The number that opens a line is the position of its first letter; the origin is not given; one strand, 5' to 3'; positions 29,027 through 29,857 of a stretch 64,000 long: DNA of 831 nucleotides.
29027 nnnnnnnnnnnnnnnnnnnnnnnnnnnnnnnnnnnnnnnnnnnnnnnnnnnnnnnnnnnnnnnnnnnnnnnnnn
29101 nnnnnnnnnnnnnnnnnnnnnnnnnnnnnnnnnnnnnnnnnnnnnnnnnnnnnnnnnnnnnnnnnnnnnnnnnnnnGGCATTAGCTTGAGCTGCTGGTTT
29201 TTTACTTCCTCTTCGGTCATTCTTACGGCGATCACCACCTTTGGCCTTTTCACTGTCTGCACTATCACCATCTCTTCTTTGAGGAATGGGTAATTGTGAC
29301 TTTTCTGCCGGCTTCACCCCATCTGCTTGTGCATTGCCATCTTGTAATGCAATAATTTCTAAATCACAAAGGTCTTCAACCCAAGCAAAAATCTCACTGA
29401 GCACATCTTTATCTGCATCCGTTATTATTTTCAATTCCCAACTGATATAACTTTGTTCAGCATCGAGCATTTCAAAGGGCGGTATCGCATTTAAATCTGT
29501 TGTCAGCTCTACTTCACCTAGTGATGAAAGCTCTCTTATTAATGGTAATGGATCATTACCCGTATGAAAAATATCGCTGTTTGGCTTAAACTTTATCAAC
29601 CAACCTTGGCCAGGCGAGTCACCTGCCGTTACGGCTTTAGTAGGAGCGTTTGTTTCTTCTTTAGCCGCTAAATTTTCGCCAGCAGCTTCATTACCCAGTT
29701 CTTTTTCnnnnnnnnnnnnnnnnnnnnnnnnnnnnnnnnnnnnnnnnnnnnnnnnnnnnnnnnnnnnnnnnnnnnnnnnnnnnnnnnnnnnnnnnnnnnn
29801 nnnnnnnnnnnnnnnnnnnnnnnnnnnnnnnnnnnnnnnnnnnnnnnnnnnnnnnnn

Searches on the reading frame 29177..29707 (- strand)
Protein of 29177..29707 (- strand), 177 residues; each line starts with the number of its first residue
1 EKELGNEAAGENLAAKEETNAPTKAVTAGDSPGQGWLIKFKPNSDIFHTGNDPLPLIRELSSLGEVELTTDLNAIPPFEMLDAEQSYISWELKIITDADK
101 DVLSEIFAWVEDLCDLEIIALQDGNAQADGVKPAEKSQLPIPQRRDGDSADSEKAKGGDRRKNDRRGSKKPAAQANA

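Call 69: search_protein_families(library=pfam, proteins=[window:29177-29707:-], max_evalue=10)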
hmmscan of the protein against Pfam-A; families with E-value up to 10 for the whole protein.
seq(177 aa): 0 families
